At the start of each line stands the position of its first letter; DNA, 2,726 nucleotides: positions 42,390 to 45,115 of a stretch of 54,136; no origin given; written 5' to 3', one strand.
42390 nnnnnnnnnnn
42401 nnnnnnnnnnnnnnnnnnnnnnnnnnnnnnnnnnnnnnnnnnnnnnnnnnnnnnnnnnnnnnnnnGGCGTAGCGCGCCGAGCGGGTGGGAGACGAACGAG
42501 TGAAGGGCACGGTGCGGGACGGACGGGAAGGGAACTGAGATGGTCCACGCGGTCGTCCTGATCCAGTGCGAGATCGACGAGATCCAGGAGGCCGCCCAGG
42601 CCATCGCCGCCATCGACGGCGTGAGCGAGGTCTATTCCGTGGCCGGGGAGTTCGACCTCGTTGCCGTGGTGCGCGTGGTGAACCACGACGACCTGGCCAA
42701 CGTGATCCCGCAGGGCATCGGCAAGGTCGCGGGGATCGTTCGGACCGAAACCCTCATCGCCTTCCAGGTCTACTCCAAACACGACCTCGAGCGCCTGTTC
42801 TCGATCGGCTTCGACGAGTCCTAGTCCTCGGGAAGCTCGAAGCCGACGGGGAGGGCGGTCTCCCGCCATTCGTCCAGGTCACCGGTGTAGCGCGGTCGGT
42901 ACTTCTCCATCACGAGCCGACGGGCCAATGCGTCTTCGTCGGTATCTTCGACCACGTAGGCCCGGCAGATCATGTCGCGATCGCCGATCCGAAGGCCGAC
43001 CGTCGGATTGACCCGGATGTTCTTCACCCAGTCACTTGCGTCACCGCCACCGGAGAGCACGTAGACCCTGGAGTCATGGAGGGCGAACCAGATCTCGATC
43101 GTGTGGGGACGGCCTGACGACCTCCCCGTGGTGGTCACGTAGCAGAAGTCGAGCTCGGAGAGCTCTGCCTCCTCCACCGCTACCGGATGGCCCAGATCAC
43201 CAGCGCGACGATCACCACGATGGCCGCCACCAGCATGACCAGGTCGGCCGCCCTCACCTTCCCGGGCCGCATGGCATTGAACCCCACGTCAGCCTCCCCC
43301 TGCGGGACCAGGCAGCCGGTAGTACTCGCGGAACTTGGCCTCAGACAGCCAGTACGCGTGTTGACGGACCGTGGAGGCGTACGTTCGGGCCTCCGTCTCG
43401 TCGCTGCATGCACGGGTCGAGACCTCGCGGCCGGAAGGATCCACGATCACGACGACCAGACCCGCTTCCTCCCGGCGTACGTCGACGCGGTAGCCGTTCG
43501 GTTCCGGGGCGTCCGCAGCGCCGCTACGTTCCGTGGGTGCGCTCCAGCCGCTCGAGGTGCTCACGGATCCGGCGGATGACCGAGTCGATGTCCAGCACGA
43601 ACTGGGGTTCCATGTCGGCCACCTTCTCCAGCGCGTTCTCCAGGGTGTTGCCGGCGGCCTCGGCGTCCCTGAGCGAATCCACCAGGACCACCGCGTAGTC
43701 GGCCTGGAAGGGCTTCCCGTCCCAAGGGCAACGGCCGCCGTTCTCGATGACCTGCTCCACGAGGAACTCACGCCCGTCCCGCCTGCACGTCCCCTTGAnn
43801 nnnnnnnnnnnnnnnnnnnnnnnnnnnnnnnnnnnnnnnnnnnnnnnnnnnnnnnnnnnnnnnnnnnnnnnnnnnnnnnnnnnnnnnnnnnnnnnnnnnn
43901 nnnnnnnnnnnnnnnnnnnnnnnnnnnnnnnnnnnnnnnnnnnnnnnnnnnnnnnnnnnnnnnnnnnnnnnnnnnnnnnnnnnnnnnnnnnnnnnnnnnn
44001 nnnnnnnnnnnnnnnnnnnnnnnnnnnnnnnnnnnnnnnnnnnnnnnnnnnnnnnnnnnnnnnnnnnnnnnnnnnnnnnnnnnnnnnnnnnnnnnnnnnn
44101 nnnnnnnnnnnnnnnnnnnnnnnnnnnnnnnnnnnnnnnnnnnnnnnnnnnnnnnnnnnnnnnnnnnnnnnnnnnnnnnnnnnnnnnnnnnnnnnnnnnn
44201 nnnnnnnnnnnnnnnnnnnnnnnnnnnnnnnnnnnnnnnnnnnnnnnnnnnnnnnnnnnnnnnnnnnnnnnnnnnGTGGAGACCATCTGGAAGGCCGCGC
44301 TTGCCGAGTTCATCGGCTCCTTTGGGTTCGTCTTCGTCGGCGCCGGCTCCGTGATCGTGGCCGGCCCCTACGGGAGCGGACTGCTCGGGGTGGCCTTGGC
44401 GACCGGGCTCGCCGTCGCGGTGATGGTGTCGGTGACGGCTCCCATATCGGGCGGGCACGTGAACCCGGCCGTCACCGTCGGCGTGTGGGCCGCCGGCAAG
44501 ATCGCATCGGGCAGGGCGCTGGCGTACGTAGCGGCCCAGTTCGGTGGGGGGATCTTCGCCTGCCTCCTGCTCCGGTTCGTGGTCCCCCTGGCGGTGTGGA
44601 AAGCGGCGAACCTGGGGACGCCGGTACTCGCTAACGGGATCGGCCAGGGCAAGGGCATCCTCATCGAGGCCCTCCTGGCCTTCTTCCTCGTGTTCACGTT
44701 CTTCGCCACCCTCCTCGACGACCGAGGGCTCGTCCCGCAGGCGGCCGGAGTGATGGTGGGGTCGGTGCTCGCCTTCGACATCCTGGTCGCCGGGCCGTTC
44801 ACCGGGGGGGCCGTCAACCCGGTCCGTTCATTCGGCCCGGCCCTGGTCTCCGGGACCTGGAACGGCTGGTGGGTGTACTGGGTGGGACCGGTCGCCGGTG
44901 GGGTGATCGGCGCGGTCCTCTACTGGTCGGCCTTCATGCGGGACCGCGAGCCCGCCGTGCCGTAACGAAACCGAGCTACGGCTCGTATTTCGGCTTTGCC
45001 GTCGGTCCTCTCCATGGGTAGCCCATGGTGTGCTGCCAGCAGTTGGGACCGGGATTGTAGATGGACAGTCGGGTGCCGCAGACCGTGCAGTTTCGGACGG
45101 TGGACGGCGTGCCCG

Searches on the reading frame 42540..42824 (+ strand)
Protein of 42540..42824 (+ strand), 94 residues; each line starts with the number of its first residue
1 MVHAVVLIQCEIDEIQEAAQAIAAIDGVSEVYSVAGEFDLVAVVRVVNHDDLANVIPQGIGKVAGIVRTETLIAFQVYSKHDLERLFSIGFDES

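Call 62: search_protein_families(library=pfam, proteins=[window:42540-42824:+], max_evalue=0.0001)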
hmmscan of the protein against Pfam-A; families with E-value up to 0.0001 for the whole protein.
window:42540-42824:+ (94 aa): 1 family
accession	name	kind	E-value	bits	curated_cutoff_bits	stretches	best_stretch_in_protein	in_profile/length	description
PF01037.27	AsnC_trans_reg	-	5.5e-16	58.7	25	1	6-76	1-72/73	Lrp/AsnC ligand binding domain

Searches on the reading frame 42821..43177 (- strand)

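Call 62: search_protein_families(library=pfam, proteins=[window:42821-43177:-], max_evalue=0.0001)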
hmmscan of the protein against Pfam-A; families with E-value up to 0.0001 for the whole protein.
window:42821-43177:- (118 aa): 3 families
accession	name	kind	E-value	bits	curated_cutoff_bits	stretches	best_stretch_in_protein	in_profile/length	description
PF04075.20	F420H2_quin_red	-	5.6e-13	49.6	22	1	6-111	20-125/130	F420H(2)-dependent quinone reductase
PF01243.27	PNPOx_N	-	2.5e-06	28.3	28.1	1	4-97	7-97/120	Pyridoxamine 5'-phosphate oxidase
PF10012.15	DUF2255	-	8e-05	23.3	29.8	1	20-98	19-93/115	Uncharacterized protein conserved in bacteria (DUF2255)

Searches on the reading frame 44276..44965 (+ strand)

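Call 62: search_protein_families(library=pfam, proteins=[window:44276-44965:+], max_evalue=0.0001)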
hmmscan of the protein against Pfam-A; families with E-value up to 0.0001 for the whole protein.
window:44276-44965:+ (229 aa): 1 family
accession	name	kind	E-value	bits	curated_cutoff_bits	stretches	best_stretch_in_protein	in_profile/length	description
PF00230.25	MIP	-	4.5e-55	187.3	25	1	3-216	6-222/222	Major intrinsic protein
